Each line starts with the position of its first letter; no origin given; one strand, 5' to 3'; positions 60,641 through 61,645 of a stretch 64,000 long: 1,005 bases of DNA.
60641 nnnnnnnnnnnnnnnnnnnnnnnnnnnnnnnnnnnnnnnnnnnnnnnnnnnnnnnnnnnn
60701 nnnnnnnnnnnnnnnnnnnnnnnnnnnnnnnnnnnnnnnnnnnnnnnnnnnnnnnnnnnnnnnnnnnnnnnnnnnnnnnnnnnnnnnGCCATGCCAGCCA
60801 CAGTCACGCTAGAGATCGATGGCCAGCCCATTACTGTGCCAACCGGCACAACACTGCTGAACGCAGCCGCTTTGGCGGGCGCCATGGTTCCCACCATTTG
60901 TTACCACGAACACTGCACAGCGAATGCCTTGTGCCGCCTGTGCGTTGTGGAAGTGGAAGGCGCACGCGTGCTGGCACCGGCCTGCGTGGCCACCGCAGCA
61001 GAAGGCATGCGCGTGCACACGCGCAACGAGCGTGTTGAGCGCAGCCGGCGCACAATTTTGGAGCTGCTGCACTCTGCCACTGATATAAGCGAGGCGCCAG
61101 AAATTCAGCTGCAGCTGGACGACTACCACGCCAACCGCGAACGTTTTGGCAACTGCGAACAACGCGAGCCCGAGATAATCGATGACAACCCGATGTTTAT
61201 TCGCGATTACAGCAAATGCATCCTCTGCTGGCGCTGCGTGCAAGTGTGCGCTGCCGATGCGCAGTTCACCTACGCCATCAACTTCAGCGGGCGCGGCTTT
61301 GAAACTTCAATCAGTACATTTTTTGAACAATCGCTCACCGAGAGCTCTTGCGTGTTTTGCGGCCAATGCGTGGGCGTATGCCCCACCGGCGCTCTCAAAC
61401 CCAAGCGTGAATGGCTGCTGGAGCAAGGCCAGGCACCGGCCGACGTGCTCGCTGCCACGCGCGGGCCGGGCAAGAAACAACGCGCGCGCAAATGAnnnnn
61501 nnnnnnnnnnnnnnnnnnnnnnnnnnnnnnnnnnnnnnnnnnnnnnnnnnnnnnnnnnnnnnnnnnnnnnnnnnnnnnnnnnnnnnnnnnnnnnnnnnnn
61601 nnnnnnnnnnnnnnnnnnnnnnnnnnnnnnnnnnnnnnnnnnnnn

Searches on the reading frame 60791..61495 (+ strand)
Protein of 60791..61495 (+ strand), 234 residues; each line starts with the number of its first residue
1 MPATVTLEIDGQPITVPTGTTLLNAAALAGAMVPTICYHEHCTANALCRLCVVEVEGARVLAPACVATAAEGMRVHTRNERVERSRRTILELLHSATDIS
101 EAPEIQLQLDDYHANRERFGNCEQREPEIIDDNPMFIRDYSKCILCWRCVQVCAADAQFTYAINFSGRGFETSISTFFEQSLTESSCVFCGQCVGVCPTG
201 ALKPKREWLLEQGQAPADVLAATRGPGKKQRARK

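Call 86: find_encoding_contigs(protein=window:60791-61495:+, flank=8000, max_places=10)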
Protein window:60791-61495:+ (234 aa): 23 contigs read that carry it; 10 places shown.
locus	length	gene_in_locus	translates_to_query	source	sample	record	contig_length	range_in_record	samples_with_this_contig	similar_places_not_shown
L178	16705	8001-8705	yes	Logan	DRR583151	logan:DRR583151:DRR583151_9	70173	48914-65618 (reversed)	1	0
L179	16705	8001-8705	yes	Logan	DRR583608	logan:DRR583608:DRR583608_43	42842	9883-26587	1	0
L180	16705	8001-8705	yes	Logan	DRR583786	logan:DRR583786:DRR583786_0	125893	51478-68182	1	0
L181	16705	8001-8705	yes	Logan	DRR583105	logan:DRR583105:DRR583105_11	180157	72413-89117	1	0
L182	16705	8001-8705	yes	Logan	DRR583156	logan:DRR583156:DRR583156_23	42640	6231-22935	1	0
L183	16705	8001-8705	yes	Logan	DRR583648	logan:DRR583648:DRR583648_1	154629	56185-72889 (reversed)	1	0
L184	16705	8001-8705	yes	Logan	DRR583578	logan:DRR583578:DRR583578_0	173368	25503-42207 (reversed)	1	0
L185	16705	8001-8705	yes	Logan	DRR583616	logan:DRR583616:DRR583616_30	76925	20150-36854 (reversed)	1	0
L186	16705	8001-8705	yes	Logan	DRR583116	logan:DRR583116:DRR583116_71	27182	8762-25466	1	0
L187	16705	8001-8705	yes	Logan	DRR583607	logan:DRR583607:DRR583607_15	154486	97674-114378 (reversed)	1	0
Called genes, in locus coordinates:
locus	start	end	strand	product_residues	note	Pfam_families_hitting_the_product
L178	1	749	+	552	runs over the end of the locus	PF01743:PolyA_pol, PF12627:PolyA_pol_RNAbd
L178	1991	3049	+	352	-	PF02899:Phage_int_SAM_1 (weak), PF00589:Phage_integrase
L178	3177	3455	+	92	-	-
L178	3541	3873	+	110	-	-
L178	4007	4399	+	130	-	-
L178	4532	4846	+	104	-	-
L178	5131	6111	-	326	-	PF02588:YitT_membrane, PF10035:DUF2179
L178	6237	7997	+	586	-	PF01257:2Fe-2S_thioredx, PF01512:Complex1_51K, PF22461:SLBB_2 (faint), PF10589:NADH_4Fe-4S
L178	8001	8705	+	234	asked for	PF13510:Fer2_4, PF13237:Fer4_10 (faint), PF12837:Fer4_6 (faint), PF22117:Fer4_Nqo3, PF12838:Fer4_7, PF13187:Fer4_9 (weak), PF00037:Fer4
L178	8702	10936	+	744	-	PF04879:Molybdop_Fe4S4, PF00384:Molybdopterin, PF01568:Molydop_binding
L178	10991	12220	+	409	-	PF03453:MoeA_N, PF00994:MoCF_biosynth, PF03454:MoeA_C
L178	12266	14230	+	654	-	PF03453:MoeA_N, PF00994:MoCF_biosynth, PF03454:MoeA_C, PF12727:PBP_like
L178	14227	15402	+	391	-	PF02771:Acyl-CoA_dh_N, PF02770:Acyl-CoA_dh_M, PF00441:Acyl-CoA_dh_1, PF08028:Acyl-CoA_dh_2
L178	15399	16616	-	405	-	PF00579:tRNA-synt_1b, PF22421:SYY_C-terminal (weak), PF01479:S4 (weak)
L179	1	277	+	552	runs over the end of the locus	PF01743:PolyA_pol, PF12627:PolyA_pol_RNAbd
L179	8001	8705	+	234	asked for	PF13510:Fer2_4, PF13237:Fer4_10 (faint), PF12837:Fer4_6 (faint), PF22117:Fer4_Nqo3, PF12838:Fer4_7, PF13187:Fer4_9 (weak), PF00037:Fer4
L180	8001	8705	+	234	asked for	PF13510:Fer2_4, PF13237:Fer4_10 (faint), PF12837:Fer4_6 (faint), PF22117:Fer4_Nqo3, PF12838:Fer4_7, PF13187:Fer4_9 (weak), PF00037:Fer4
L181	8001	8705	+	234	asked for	PF13510:Fer2_4, PF13237:Fer4_10 (faint), PF12837:Fer4_6 (faint), PF22117:Fer4_Nqo3, PF12838:Fer4_7, PF13187:Fer4_9 (weak), PF00037:Fer4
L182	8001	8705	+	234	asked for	PF13510:Fer2_4, PF13237:Fer4_10 (faint), PF12837:Fer4_6 (faint), PF22117:Fer4_Nqo3, PF12838:Fer4_7, PF13187:Fer4_9 (weak), PF00037:Fer4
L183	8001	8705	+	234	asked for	PF13510:Fer2_4, PF13237:Fer4_10 (faint), PF12837:Fer4_6 (faint), PF22117:Fer4_Nqo3, PF12838:Fer4_7, PF13187:Fer4_9 (weak), PF00037:Fer4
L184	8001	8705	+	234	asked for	PF13510:Fer2_4, PF13237:Fer4_10 (faint), PF12837:Fer4_6 (faint), PF22117:Fer4_Nqo3, PF12838:Fer4_7, PF13187:Fer4_9 (weak), PF00037:Fer4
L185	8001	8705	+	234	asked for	PF13510:Fer2_4, PF13237:Fer4_10 (faint), PF12837:Fer4_6 (faint), PF22117:Fer4_Nqo3, PF12838:Fer4_7, PF13187:Fer4_9 (weak), PF00037:Fer4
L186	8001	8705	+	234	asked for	PF13510:Fer2_4, PF13237:Fer4_10 (faint), PF12837:Fer4_6 (faint), PF22117:Fer4_Nqo3, PF12838:Fer4_7, PF13187:Fer4_9 (weak), PF00037:Fer4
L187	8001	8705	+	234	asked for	PF13510:Fer2_4, PF13237:Fer4_10 (faint), PF12837:Fer4_6 (faint), PF22117:Fer4_Nqo3, PF12838:Fer4_7, PF13187:Fer4_9 (weak), PF00037:Fer4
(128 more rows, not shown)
